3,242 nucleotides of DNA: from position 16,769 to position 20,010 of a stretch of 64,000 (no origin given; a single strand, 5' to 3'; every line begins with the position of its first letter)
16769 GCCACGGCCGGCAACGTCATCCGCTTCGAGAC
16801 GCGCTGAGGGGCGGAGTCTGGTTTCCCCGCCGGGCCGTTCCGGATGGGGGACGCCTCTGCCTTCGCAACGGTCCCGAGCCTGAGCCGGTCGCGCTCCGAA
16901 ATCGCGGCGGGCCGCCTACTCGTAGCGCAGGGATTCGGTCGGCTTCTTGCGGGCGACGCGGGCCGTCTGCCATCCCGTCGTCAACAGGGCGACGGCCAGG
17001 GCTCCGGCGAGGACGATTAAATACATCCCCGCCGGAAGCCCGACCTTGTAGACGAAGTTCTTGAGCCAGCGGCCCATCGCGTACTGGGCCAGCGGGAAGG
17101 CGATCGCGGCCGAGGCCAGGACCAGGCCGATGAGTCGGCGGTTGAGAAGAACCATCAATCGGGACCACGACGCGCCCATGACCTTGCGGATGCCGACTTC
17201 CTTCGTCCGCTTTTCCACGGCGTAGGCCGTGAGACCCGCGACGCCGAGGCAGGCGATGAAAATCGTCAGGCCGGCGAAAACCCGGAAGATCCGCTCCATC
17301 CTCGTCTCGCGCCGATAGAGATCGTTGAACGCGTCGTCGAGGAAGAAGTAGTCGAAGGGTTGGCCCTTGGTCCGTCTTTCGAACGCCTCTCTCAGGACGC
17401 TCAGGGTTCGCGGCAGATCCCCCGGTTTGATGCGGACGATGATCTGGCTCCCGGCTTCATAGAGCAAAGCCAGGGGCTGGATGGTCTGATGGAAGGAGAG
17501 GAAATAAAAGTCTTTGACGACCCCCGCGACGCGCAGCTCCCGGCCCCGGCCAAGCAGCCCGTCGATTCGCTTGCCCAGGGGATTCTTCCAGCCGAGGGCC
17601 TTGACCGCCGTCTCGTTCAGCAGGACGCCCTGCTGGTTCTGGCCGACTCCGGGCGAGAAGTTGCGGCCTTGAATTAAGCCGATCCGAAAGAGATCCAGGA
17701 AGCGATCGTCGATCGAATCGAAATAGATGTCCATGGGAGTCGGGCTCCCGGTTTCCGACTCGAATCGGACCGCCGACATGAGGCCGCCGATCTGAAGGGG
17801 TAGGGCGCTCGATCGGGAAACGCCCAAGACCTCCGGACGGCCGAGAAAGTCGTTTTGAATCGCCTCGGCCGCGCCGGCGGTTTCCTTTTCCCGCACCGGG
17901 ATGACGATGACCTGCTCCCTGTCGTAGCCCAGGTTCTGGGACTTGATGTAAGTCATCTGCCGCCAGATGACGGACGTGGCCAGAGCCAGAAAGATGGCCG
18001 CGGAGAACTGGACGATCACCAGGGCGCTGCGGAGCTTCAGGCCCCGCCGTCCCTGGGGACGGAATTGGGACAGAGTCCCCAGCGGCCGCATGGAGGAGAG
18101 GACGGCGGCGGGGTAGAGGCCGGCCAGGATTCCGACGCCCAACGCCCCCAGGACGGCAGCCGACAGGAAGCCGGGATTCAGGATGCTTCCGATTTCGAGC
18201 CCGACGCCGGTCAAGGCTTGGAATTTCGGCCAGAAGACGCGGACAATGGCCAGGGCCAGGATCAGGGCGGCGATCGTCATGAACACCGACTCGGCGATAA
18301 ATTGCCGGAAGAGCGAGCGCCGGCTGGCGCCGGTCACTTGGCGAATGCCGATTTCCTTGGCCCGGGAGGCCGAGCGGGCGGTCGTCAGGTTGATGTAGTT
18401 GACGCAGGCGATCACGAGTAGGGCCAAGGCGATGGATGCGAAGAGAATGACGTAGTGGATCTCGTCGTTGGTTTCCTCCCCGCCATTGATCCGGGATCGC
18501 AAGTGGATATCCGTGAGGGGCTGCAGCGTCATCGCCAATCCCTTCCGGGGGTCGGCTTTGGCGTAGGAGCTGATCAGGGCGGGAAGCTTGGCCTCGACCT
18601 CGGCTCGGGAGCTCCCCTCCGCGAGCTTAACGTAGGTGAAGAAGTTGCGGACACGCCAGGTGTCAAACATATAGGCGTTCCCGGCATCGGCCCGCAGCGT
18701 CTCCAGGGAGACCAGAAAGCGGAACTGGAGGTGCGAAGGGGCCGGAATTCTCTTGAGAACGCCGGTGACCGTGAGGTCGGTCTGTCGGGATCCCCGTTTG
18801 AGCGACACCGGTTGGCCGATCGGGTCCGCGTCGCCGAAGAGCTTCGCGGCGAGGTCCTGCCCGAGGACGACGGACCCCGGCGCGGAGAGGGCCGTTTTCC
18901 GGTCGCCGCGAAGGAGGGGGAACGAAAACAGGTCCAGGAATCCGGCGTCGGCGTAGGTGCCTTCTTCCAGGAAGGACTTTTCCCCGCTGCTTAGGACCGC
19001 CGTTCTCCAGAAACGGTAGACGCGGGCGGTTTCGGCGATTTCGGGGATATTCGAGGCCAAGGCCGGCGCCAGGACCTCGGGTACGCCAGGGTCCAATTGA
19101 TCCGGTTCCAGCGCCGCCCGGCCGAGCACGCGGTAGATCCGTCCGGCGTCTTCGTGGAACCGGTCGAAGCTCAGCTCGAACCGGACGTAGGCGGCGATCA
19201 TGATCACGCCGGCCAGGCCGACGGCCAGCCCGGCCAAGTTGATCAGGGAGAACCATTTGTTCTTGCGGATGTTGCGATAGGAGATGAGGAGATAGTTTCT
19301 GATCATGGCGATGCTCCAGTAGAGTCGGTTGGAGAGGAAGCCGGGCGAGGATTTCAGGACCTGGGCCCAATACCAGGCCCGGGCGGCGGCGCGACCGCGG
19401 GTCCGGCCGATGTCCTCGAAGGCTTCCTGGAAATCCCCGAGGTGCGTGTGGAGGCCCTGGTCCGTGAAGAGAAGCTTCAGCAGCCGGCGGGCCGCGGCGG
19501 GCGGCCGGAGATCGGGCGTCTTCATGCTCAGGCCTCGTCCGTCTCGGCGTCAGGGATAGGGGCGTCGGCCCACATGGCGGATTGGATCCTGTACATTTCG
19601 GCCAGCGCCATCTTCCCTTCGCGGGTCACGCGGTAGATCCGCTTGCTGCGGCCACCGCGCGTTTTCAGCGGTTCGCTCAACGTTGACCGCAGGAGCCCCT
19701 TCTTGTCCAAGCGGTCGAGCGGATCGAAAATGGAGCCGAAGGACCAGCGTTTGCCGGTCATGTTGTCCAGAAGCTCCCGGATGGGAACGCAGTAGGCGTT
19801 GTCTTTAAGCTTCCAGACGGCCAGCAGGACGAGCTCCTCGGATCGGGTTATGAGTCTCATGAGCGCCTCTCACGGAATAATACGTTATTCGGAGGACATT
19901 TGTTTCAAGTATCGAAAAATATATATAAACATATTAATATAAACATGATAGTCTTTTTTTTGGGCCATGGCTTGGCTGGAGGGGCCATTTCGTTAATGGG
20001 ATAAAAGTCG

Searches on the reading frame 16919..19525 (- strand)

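Call 46: search_protein_families(library=pfam, proteins=[window:16919-19525:-], max_evalue=0.001)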
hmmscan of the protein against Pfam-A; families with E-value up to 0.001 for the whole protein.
window:16919-19525:- (869 aa): 2 families
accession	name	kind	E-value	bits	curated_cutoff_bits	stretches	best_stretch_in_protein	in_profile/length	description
PF12704.14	MacB_PCD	-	1.9e-38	133.2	27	2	93-316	1-206/207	MacB-like periplasmic core domain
PF02687.27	FtsX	-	8.2e-19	68.3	25.5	2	364-479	2-118/120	FtsX-like permease C-terminal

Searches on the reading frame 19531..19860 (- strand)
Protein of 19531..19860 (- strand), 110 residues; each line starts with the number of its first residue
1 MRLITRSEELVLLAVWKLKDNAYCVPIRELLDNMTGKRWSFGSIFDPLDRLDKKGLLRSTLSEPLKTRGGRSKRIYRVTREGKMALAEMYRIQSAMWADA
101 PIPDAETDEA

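Call 46: search_protein_families(library=pfam, proteins=[window:19531-19860:-], max_evalue=0.001)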
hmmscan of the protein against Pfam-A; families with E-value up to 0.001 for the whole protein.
window:19531-19860:- (110 aa): 1 family
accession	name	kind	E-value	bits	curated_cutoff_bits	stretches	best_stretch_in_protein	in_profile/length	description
PF03551.20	PadR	-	7.6e-08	32.7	27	1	21-88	9-75/75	Transcriptional regulator PadR-like family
